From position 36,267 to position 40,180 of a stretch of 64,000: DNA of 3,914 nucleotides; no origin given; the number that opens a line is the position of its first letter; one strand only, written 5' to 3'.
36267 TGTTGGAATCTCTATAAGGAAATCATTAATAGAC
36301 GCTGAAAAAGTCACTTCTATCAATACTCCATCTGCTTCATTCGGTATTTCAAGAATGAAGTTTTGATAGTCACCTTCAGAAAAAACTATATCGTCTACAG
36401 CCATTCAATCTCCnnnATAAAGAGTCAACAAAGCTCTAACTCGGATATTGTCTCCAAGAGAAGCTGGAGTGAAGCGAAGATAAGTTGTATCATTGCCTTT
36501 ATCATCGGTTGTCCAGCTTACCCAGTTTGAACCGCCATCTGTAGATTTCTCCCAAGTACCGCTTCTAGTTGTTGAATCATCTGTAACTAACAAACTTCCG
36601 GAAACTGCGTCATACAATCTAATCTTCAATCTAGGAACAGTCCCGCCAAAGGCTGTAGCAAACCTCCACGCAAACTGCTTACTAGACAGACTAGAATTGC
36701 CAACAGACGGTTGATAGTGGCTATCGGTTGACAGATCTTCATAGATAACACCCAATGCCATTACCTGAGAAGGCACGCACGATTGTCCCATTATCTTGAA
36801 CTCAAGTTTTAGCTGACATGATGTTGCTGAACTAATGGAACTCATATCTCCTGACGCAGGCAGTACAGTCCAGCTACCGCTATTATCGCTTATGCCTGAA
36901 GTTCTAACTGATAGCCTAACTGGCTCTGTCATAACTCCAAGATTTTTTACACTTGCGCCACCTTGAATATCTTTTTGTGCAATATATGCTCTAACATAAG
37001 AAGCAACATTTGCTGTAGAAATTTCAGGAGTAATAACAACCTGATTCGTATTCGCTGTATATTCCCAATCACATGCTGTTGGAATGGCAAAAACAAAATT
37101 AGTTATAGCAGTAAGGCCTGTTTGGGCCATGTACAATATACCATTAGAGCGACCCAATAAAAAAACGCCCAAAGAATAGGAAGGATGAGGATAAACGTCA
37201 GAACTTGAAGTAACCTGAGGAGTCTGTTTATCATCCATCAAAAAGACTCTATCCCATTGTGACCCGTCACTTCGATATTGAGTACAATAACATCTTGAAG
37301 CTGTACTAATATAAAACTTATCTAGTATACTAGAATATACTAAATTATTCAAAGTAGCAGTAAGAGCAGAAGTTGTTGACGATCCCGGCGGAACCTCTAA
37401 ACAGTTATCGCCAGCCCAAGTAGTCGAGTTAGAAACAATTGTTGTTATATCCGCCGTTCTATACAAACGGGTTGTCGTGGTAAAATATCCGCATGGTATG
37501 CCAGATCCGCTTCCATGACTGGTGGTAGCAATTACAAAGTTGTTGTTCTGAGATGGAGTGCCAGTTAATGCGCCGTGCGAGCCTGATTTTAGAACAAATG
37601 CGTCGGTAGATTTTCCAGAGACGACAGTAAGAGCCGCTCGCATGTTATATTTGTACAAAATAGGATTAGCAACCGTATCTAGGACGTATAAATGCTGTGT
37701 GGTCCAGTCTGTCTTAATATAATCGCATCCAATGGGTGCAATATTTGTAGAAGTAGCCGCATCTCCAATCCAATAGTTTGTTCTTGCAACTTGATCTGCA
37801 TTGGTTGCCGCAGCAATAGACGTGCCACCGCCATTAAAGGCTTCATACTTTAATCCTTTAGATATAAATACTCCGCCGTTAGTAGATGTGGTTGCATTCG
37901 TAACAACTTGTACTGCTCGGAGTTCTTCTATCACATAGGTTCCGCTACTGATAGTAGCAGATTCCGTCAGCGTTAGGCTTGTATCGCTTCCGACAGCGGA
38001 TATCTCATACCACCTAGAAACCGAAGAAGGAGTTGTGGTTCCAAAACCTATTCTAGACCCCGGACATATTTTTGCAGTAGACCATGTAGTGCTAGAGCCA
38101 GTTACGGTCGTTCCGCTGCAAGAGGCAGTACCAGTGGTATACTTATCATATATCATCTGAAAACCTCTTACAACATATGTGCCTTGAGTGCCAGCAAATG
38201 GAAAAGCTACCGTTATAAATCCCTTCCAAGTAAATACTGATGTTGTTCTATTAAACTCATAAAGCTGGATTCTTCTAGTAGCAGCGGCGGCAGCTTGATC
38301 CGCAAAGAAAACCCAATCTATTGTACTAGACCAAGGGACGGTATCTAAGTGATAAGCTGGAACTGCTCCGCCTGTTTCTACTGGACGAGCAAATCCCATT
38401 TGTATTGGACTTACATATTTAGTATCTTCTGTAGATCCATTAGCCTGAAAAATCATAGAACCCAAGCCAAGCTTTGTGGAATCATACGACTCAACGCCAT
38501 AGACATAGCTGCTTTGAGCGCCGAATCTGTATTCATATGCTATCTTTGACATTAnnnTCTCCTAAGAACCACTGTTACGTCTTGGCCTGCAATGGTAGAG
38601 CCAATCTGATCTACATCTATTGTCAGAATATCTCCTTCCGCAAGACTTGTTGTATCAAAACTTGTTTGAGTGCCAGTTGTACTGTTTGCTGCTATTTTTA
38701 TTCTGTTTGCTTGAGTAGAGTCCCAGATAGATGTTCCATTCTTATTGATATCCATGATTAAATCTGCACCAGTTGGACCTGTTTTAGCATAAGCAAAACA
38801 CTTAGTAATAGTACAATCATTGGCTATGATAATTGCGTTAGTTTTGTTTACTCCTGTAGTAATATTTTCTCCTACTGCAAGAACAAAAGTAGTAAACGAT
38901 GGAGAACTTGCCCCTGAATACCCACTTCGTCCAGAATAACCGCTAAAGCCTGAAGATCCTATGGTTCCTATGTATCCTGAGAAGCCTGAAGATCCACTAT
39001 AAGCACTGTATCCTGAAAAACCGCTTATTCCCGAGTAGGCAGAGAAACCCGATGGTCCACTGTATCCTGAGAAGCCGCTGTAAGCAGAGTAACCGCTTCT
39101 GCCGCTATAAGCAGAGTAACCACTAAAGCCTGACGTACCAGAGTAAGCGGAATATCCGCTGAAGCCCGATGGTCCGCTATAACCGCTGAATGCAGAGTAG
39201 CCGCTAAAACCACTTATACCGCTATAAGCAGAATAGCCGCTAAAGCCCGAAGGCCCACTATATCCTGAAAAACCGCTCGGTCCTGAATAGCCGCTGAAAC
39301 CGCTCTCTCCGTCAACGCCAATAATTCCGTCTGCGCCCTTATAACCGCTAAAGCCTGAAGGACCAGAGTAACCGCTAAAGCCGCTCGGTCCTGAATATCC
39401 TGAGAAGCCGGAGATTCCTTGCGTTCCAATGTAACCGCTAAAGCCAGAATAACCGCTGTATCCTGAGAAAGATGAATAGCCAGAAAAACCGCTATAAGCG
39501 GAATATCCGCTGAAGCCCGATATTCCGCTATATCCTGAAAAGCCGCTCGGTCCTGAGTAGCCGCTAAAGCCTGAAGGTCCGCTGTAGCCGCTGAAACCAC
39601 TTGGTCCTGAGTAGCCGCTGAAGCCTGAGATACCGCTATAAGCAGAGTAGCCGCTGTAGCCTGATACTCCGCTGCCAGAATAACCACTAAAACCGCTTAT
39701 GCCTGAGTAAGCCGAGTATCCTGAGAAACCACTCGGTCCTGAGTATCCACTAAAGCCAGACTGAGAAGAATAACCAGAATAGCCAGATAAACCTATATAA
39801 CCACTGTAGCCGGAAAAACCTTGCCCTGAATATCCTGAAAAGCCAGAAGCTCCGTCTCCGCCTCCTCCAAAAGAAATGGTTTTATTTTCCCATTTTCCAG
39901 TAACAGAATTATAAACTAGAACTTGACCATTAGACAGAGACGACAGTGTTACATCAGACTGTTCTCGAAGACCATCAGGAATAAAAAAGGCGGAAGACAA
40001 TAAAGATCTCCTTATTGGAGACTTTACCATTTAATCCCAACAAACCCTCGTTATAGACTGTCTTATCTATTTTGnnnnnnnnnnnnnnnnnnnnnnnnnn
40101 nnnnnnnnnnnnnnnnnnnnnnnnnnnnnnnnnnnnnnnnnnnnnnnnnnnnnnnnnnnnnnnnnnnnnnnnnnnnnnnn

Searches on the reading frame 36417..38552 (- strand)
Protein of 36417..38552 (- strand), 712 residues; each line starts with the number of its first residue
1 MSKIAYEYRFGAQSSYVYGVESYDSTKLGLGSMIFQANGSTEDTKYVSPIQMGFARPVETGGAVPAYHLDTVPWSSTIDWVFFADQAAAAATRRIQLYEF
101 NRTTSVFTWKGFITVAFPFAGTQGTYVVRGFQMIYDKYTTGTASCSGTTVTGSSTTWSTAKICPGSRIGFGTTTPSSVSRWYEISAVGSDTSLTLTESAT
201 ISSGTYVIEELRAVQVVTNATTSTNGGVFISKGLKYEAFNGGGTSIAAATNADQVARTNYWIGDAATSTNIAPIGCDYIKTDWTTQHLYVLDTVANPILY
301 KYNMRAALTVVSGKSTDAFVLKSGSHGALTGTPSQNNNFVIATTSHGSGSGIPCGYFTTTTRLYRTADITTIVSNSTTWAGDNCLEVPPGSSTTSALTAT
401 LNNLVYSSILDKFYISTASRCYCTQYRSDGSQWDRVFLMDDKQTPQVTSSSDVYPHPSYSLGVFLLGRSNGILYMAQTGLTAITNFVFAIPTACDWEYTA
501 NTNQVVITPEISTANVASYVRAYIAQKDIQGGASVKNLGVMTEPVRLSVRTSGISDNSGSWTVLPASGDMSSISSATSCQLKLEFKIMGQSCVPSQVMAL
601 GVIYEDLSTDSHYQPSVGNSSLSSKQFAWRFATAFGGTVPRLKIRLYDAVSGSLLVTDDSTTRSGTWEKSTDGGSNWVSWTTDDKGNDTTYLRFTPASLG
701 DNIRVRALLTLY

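Call 15: search_protein_families(library=phrogs, proteins=[window:36417-38552:-], max_evalue=0.001)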
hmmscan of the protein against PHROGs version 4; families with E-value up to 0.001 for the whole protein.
window:36417-38552:- (712 aa): 1 family
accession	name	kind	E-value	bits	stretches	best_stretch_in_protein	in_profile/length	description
phrog_1980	-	tail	7.5e-05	23.2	1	138-208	6-75/449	tail fiber protein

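Call 16: search_protein_families(library=pfam, proteins=[window:36417-38552:-], max_evalue=0.001)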
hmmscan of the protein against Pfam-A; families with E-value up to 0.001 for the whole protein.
window:36417-38552:- (712 aa): 0 families

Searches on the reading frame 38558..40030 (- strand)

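Call 15: search_protein_families(library=phrogs, proteins=[window:38558-40030:-], max_evalue=0.001)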
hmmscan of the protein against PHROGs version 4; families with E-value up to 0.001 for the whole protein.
window:38558-40030:- (491 aa): 29 families (the best 25 are shown)
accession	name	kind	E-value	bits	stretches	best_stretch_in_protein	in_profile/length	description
phrog_5073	-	tail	1.8e-41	143.7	4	190-299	264-367/519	tail fiber protein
phrog_6320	-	tail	2.2e-33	117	2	160-467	86-373/745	tail fiber protein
phrog_1806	-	tail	2.5e-30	106.7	4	132-258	111-238/276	collagen like minor tail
phrog_8745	-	tail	4.3e-29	101.5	3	168-289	1382-1503/1803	tail fiber protein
phrog_26246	-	tail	3.7e-23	83.2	3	157-279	89-211/329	tail protein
phrog_819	-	tail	1.2e-21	77.6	2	189-394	501-696/1024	tail protein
phrog_30509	-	tail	4.2e-20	73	3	193-266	48-120/254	collagen like minor tail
phrog_366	-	tail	3.7e-18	67.2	2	199-264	321-386/474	tail fiber protein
phrog_18350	-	tail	5.6e-18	66.5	2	192-300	98-204/253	tail fiber protein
phrog_38766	-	head and packaging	3.7e-17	63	2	166-262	79-172/478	virion structural protein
phrog_3420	-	unknown function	1.6e-15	56.8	1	44-407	24-400/929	-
phrog_32123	-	unknown function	1.5e-14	54.2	3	190-265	230-305/532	-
phrog_28263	-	tail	2.2e-11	42.7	2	60-247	539-727/1400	tail fiber protein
phrog_29268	-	unknown function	5e-11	42.5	1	71-313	276-526/653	-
phrog_36982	-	unknown function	6.4e-10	38.5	1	57-422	299-662/944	-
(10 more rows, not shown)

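Call 16: search_protein_families(library=pfam, proteins=[window:38558-40030:-], max_evalue=0.001)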
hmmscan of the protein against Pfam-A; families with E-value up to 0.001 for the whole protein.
window:38558-40030:- (491 aa): 1 family
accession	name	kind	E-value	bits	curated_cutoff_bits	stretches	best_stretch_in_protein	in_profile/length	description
PF01391.23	Collagen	-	2.1e-35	120.7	27.2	2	319-374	4-59/60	Collagen triple helix repeat (20 copies)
